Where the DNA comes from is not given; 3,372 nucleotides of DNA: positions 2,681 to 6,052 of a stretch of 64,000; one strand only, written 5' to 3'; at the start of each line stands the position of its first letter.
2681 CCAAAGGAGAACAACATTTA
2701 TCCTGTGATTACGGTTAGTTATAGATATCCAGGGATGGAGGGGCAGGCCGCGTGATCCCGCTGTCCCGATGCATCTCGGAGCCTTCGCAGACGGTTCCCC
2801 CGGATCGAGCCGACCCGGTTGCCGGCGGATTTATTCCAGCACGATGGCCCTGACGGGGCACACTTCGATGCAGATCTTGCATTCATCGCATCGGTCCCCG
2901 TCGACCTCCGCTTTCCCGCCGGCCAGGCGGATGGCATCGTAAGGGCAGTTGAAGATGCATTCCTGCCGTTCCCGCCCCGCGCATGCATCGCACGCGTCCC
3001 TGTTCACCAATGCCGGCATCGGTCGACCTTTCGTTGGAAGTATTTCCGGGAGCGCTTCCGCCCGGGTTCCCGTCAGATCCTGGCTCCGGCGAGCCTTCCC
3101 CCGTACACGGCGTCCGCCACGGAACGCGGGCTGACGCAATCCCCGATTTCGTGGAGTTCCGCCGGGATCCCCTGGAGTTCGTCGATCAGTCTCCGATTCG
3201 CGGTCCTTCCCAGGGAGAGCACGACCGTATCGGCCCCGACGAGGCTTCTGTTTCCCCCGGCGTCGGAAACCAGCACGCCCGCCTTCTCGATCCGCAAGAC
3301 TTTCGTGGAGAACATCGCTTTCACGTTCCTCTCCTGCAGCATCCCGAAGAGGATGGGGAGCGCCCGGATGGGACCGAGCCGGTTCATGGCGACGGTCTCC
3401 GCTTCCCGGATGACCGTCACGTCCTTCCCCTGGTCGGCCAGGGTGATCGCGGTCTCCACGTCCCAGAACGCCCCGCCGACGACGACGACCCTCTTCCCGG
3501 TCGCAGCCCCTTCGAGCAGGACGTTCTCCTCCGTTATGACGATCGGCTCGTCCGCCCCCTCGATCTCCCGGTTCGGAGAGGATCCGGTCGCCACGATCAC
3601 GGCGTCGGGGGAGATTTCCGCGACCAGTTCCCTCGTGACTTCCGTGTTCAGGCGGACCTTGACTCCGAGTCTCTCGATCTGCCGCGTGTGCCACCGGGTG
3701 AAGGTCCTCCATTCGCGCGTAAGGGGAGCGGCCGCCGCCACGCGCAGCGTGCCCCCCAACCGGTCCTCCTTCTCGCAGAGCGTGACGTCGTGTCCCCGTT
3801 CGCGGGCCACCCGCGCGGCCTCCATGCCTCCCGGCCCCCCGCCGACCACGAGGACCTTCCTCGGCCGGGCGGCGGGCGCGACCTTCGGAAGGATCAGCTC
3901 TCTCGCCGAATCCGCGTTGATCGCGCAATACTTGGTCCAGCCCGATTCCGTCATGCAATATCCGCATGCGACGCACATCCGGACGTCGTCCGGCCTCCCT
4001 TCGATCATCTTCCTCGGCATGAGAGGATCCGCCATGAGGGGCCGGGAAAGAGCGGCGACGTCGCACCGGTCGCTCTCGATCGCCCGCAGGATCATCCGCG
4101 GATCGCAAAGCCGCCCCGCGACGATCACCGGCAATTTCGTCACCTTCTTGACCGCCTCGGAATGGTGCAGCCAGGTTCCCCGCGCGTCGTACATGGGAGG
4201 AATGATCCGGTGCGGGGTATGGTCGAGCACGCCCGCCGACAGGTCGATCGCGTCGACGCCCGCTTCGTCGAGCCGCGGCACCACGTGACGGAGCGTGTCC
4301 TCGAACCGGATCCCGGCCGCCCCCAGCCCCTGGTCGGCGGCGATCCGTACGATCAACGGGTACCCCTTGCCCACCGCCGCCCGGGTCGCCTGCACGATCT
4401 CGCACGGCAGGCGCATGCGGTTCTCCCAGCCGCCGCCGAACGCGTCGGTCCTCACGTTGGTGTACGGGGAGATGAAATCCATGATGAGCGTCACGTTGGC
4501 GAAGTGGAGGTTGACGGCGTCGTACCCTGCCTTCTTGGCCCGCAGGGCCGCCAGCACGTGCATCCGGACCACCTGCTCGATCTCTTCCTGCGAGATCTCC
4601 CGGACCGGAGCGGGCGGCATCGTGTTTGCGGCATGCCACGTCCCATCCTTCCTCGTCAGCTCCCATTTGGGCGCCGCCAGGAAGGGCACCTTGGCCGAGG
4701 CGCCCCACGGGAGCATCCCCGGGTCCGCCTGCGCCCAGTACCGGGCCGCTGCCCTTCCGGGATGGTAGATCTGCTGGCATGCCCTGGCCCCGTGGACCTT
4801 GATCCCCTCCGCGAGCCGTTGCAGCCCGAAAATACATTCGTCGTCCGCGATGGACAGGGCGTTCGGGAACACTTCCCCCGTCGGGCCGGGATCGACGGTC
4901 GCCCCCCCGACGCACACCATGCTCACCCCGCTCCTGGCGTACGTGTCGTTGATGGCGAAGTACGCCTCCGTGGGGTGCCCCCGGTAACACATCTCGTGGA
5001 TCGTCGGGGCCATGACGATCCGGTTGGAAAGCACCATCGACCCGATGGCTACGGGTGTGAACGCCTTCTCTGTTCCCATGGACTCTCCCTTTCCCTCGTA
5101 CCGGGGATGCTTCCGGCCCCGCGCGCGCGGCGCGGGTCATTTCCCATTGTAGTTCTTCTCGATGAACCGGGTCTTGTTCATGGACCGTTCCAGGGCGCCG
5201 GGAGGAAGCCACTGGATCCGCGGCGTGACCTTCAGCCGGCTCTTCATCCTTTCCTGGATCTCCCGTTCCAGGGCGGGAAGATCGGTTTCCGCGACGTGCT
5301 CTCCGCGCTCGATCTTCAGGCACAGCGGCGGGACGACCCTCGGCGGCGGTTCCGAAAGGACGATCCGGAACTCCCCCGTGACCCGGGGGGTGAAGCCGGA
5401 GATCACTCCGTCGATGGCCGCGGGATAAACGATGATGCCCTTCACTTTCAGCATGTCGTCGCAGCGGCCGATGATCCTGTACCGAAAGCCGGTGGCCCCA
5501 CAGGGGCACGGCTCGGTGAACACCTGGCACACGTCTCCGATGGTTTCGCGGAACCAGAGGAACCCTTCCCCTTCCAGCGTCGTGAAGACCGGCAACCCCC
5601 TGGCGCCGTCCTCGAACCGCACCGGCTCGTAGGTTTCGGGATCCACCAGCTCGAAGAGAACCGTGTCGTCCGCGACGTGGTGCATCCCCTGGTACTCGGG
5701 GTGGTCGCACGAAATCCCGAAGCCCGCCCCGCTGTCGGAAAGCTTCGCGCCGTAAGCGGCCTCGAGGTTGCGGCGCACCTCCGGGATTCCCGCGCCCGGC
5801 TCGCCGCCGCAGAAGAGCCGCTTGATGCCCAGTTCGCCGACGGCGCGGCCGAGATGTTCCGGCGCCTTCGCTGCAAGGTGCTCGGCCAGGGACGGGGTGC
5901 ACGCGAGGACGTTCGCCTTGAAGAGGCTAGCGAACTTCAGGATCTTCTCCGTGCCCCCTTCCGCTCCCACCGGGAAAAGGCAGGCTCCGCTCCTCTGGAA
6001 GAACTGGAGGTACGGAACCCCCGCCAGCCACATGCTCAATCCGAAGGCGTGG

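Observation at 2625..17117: Three-promoter regulon with a shared activator box abutting the -35, probably bound by the local NarL/LuxR regulator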

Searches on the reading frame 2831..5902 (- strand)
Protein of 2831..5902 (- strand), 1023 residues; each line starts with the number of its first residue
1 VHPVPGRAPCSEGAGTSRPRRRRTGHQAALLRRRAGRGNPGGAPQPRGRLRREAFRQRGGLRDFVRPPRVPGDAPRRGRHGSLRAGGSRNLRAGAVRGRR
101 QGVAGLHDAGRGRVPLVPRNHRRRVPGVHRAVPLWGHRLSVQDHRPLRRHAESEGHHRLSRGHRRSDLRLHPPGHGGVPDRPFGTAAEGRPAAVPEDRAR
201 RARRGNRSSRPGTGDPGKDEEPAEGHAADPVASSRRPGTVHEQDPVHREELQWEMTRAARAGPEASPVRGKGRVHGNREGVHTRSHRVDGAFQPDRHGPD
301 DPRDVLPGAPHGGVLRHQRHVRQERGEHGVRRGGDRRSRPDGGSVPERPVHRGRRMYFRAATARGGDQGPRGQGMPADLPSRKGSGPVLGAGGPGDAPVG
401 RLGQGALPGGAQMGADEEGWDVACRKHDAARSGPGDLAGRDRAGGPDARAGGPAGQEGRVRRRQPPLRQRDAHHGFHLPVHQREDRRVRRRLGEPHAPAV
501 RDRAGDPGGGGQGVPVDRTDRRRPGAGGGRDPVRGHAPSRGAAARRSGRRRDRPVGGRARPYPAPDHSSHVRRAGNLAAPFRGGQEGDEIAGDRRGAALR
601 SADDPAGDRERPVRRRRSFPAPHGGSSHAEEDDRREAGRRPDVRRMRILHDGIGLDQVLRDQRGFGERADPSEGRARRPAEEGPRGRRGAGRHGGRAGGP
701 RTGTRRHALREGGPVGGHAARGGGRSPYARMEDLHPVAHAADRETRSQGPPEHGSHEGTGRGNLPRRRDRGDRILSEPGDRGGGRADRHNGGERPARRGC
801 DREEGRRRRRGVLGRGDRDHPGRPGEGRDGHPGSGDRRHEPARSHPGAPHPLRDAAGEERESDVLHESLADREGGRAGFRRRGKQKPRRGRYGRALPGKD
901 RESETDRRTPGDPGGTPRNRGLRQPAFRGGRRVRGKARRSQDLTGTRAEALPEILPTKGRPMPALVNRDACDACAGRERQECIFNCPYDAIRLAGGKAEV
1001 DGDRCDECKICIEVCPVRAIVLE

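Call 7: search_protein_families(library=pfam, proteins=[window:2831-5902:-])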
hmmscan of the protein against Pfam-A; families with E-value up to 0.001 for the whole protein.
window:2831-5902:- (1023 aa): 3 families
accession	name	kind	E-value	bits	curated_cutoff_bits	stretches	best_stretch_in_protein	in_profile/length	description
PF12837.12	Fer4_6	-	3e-06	27.3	25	1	998-1020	2-24/24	4Fe-4S binding domain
PF14697.11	Fer4_21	-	4.4e-05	24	35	1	964-1020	1-57/59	4Fe-4S dicluster domain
PF00037.32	Fer4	-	5.9e-05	23.1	21.1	1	999-1020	2-23/24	4Fe-4S binding domain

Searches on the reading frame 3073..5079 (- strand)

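Call 7: search_protein_families(library=pfam, proteins=[window:3073-5079:-])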
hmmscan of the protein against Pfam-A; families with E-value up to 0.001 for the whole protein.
window:3073-5079:- (668 aa): 13 families
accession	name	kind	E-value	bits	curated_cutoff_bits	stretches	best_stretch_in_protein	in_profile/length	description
PF00724.26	Oxidored_FMN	-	1.9e-51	175.8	27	1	7-364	3-341/342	NADH:flavin oxidoreductase / NADH oxidase family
PF07992.20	Pyr_redox_2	-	5.5e-32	111.8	26.1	2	408-638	2-249/291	Pyridine nucleotide-disulphide oxidoreductase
PF00070.33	Pyr_redox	-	9.8e-15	55.3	22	2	408-482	1-64/82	Pyridine nucleotide-disulphide oxidoreductase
PF13738.12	Pyr_redox_3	-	5e-13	49.4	30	1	488-634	122-276/305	Pyridine nucleotide-disulphide oxidoreductase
PF12831.13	FAD_oxidored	-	4.1e-11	43.2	27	1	409-471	2-64/416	FAD dependent oxidoreductase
PF01266.30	DAO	-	3.2e-10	40.5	27.9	1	408-449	1-43/353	FAD dependent oxidoreductase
PF13450.12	NAD_binding_8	-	3e-08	34.3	21.9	1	411-445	1-35/68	NAD(P)-binding Rossmann-like domain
PF03486.20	HI0933_like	-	9.2e-07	29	50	1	408-448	2-42/244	HI0933-like protein Rossmann domain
PF00890.30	FAD_binding_2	-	1.1e-06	28.6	20.4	1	409-449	2-42/414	FAD binding domain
PF01262.27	AlaDh_PNT_C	-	6e-05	23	23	1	402-520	24-116/214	Alanine dehydrogenase/PNT, C-terminal domain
PF01134.28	GIDA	-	0.00012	21.7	22.1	0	408-470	1-69/391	Glucose inhibited division protein A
PF13241.12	NAD_binding_7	-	0.00016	22.7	22.1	0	405-447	6-41/104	Putative NAD(P)-binding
PF01494.25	FAD_binding_3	-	0.00072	19.3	22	0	408-440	3-35/349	FAD binding domain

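Call 53: search_protein_families(library=ncbifam, proteins=[window:3073-5079:-], max_evalue=0.00001)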
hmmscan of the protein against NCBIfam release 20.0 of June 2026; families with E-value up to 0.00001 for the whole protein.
window:3073-5079:- (668 aa): 57 families (the best 25 are shown)
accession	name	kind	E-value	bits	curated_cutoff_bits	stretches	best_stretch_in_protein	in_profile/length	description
TIGR03997.1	mycofact_OYE_2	equivalog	3.6e-120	402.3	793.15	2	160-666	130-643/645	mycofactocin system FadH/OYE family oxidoreductase 2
NF041087.1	bile_acid_BaiCD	equivalog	4.1e-111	372.1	825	2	156-662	126-636/642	bile acid Fe-S flavoenzyme BaiCD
NF045599.1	bili_reduct_long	exception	4e-105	352.4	750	1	8-661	3-634/641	bilirubin reductase, long form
NF045592.1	bili_reduct_N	equivalog_domain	3.4e-52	177.8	425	1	7-375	3-348/363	bilirubin reductase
TIGR03996.1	mycofact_OYE_1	hypoth_equivalog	3.4e-52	177.8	627.9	1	161-664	129-632/633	mycofactocin system FadH/OYE family oxidoreductase 1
NF010047.0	PRK13523.1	equivalog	1.2e-42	146.2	431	2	160-359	132-321/339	NADPH dehydrogenase NamA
NF006101.0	PRK08255.1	equivalog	3.9e-40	137.7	1078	1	6-352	399-724/768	bifunctional salicylyl-CoA 5-hydroxylase/oxidoreductase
NF007899.0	PRK10605.1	subfamily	1.6e-23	83.6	403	1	1-235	1-225/365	N-ethylmaleimide reductase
NF009410.0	PRK12771.1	subfamily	2.1e-19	69.5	516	1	403-566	135-307/566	NAD(P)-binding protein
TIGR01350.1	lipoamide_DH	equivalog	3.5e-18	65.6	408.8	1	478-630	122-272/461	dihydrolipoyl dehydrogenase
NF004945.0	PRK06292.2-3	equivalog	3.9e-16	59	494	1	488-635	127-275/457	dihydrolipoyl dehydrogenase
NF009454.0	PRK12814.1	equivalog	1.5e-13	50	916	1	384-557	172-353/657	putative NADPH-dependent glutamate synthase small subunit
TIGR02053.1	MerA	equivalog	1.9e-13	50.2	454.45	1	489-646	127-286/465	mercury(II) reductase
NF004943.0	PRK06292.2-1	equivalog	4.7e-13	48.7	432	1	487-629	128-272/456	dihydrolipoyl dehydrogenase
TIGR01317.1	GOGAT_sm_gam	subfamily_domain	6.4e-13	48.4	447.7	1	396-506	133-244/485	glutamate synthase small subunit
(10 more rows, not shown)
